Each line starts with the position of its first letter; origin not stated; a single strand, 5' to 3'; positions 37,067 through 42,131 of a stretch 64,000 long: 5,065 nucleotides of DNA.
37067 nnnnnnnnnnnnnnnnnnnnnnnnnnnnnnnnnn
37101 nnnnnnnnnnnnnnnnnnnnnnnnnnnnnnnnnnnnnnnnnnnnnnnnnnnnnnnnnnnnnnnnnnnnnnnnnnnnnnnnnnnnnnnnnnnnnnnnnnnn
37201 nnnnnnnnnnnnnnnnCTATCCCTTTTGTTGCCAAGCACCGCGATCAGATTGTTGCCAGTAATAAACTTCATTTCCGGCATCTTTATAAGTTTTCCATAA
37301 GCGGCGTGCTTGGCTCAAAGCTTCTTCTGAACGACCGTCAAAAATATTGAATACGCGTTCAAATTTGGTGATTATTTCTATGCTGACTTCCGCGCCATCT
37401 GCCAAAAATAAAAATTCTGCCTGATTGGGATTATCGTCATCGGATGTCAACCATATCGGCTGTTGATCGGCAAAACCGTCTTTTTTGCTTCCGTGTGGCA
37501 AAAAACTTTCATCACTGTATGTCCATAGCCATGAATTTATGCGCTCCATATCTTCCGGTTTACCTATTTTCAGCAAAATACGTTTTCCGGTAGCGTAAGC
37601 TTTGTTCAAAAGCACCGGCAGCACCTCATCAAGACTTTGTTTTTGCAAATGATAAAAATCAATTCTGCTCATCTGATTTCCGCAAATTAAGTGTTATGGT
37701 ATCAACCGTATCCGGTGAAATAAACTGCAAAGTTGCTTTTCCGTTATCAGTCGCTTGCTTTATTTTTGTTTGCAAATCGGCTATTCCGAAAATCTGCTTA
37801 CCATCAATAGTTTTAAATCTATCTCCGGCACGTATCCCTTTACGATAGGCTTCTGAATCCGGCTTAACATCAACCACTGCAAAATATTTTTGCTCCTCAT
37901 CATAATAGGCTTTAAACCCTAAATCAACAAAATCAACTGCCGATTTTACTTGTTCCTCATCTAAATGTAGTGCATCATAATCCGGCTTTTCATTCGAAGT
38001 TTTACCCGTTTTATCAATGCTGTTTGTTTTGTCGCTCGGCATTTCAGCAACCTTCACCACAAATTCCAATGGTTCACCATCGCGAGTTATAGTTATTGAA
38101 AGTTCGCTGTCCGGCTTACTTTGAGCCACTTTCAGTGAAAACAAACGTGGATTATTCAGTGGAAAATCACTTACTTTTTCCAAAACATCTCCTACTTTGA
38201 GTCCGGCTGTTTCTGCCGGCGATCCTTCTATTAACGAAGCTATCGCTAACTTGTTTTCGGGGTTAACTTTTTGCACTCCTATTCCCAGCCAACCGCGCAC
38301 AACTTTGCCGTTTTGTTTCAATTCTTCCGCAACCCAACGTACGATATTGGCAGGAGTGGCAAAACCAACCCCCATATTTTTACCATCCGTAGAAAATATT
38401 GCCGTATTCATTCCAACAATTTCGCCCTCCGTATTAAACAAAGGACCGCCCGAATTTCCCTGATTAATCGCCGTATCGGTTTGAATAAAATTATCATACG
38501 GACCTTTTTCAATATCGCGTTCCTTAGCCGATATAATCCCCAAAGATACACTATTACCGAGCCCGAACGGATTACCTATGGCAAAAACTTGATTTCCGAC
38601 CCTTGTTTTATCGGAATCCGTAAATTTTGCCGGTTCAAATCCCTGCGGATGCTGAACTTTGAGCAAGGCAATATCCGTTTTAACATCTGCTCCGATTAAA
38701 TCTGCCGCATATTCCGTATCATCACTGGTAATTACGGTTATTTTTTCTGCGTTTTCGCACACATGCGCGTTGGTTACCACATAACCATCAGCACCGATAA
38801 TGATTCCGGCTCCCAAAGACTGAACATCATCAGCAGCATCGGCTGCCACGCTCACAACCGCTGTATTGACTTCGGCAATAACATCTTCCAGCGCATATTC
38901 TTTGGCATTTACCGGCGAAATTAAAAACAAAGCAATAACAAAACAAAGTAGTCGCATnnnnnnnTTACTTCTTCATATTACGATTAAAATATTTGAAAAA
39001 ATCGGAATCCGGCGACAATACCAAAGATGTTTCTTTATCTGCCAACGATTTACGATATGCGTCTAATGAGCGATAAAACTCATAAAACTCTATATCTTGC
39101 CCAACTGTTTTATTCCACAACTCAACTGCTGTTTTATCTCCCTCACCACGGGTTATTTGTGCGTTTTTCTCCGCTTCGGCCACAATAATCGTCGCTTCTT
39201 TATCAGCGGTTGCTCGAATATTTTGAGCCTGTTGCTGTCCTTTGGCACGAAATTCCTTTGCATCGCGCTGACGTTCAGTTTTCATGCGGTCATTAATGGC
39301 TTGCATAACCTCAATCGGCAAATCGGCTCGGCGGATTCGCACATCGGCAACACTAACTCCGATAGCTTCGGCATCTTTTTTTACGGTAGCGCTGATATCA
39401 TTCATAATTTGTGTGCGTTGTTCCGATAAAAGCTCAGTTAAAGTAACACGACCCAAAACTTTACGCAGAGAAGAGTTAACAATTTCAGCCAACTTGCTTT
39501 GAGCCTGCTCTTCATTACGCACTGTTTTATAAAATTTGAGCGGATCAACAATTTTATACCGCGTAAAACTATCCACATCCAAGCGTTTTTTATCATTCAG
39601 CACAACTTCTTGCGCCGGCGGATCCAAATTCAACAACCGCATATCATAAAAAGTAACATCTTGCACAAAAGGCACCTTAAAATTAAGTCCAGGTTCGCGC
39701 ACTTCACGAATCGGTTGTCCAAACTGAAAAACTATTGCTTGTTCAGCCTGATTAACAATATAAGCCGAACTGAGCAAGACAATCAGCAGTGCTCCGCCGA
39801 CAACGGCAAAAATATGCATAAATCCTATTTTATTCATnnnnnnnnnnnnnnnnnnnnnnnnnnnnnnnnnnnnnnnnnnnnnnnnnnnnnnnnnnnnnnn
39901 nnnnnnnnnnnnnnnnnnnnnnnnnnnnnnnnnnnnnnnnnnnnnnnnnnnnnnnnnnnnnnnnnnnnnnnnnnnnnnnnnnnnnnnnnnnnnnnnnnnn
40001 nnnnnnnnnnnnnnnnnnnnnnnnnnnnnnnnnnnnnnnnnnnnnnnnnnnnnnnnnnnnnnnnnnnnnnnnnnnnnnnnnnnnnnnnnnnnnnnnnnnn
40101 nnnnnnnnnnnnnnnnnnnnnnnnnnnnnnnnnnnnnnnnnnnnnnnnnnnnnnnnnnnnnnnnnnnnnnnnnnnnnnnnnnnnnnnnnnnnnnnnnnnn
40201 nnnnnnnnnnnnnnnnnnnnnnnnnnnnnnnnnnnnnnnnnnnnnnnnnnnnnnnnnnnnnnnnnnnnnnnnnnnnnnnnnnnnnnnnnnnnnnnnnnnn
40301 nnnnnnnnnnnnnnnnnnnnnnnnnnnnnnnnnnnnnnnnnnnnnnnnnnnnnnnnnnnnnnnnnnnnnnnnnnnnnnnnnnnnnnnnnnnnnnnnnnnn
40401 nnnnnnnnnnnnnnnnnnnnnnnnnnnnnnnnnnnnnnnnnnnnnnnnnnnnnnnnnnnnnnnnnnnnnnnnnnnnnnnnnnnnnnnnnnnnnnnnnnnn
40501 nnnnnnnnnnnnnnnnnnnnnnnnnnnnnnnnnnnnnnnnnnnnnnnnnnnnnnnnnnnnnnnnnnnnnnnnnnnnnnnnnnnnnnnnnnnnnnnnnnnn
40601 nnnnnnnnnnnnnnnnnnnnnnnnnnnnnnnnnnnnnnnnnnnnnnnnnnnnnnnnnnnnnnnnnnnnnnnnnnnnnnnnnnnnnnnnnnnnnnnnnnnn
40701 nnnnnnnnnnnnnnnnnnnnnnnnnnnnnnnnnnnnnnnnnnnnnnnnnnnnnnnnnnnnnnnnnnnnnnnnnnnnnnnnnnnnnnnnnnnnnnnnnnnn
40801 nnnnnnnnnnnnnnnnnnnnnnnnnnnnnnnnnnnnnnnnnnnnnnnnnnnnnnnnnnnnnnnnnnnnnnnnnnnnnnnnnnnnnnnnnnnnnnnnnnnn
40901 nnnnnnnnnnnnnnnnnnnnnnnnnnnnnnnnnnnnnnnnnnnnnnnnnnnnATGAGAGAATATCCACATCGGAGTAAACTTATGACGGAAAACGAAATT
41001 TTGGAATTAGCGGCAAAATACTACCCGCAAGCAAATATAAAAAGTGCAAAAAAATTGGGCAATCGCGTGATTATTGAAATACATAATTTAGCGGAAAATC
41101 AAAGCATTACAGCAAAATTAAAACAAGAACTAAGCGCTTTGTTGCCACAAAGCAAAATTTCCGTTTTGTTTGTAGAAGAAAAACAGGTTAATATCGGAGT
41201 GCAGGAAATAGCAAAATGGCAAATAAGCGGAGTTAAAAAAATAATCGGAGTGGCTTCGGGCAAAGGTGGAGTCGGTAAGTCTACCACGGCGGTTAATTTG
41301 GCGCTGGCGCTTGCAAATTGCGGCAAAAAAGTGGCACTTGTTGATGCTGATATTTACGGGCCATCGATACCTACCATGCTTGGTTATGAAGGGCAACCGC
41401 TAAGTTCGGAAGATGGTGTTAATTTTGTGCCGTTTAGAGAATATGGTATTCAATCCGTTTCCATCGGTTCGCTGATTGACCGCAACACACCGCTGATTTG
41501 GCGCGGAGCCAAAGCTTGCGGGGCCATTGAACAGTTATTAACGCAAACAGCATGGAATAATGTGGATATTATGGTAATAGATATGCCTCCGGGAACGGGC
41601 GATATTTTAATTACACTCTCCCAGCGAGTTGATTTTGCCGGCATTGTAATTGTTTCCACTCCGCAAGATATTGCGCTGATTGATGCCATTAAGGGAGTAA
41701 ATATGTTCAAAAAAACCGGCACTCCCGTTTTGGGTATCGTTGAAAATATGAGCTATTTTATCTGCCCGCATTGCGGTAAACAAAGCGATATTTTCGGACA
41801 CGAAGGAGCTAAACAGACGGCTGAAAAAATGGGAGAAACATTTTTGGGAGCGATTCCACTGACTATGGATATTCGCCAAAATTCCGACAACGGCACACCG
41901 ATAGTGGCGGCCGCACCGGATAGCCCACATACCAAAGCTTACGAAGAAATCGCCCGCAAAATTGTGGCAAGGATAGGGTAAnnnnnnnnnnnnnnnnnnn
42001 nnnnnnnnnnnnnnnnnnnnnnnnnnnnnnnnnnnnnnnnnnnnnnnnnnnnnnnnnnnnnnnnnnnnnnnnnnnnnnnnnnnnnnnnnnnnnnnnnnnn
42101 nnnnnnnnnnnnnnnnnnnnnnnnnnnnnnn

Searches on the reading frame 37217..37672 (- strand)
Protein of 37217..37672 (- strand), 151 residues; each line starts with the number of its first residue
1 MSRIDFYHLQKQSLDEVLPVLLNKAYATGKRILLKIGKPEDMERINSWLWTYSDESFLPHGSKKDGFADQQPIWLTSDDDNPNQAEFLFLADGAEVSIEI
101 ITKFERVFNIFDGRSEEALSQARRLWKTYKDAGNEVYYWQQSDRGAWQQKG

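Call 47: search_protein_families(library=pfam, proteins=[window:37217-37672:-], max_evalue=0.001)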
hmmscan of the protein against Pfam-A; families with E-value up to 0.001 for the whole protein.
window:37217-37672:- (151 aa): 1 family
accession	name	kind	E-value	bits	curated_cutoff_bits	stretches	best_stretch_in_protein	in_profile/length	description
PF04364.18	DNA_pol3_chi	-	2.5e-34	118.8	25.4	1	1-135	1-133/135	DNA polymerase III chi subunit, HolC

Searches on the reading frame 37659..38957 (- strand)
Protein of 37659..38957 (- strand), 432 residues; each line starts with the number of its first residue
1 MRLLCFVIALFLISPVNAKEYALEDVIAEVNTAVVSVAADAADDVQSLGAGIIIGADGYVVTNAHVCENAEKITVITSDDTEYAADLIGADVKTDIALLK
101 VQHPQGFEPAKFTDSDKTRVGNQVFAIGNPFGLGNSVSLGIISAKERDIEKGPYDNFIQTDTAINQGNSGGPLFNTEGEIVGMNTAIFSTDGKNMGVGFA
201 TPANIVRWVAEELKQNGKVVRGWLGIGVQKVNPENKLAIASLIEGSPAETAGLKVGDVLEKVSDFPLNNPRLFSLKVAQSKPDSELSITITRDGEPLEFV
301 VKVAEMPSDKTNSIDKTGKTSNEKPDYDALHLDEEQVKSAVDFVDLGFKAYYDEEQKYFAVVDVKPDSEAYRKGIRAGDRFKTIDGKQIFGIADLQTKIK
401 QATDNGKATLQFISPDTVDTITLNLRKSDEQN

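Call 47: search_protein_families(library=pfam, proteins=[window:37659-38957:-], max_evalue=0.001)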
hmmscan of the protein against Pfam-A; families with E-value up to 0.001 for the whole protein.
window:37659-38957:- (432 aa): 6 families
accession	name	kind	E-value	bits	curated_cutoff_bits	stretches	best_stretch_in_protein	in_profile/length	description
PF13365.12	Trypsin_2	-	1.3e-36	126.9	27.6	1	49-183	1-144/144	Trypsin-like peptidase domain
PF00089.32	Trypsin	-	2.1e-20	73.9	20.6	1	47-209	25-220/220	Trypsin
PF13180.12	PDZ_2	-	6.9e-20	71.6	27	2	226-303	3-80/80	PDZ domain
PF17820.7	PDZ_6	-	8e-14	51.6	27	2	361-405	2-45/54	PDZ domain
PF00595.29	PDZ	-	1.2e-10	42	23.2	1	221-290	9-80/81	PDZ domain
PF10459.15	Peptidase_S46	-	0.00015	21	22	0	157-184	624-650/698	Peptidase S46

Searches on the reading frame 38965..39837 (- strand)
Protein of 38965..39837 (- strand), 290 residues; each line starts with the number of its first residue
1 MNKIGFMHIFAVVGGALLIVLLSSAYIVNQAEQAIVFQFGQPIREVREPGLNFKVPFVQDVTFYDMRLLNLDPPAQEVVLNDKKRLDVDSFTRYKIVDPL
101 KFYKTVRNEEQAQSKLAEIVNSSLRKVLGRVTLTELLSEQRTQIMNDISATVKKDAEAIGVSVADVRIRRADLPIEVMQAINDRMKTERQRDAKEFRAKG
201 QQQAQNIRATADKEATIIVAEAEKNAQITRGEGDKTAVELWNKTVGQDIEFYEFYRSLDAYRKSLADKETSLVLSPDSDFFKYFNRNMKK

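Call 47: search_protein_families(library=pfam, proteins=[window:38965-39837:-], max_evalue=0.001)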
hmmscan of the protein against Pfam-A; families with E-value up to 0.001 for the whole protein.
window:38965-39837:- (290 aa): 1 family
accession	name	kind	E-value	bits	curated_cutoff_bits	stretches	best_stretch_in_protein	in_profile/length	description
PF01145.31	Band_7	-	5.7e-36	124.6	23.6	1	27-201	2-175/176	SPFH domain / Band 7 family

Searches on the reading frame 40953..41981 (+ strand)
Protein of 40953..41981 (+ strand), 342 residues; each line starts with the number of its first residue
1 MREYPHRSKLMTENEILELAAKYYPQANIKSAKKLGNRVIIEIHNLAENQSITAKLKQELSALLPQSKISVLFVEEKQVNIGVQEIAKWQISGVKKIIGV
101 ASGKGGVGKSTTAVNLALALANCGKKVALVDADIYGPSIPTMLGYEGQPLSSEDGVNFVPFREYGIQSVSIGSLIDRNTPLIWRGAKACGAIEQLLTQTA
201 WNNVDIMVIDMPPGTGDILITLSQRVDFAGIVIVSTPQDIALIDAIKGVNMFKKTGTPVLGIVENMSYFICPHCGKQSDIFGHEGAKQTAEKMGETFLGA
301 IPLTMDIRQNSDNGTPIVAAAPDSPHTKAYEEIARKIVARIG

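Call 91: search_protein_families(library=pfam, proteins=[window:40953-41981:+], max_evalue=0.00001)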
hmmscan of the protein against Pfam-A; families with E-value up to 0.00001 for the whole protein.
window:40953-41981:+ (342 aa): 5 families
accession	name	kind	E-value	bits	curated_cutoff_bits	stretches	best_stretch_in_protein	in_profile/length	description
PF10609.15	ParA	-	2.7e-98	328.7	27.1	1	94-337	2-245/246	NUBPL iron-transfer P-loop NTPase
PF01656.29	CbiA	-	9.6e-15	55.1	25.4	1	98-314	1-122/125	CobQ/CobB/MinD/ParA nucleotide binding domain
PF13614.12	AAA_31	-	4.3e-12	46.8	27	1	96-136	2-42/177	AAA domain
PF00142.24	Fer4_NifH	-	8.8e-12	45.5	25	1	102-136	6-40/271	4Fe-4S iron sulfur cluster binding proteins, NifH/frxC family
PF09140.17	MipZ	-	2.7e-08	33.9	20.7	1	97-212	2-108/262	ATPase MipZ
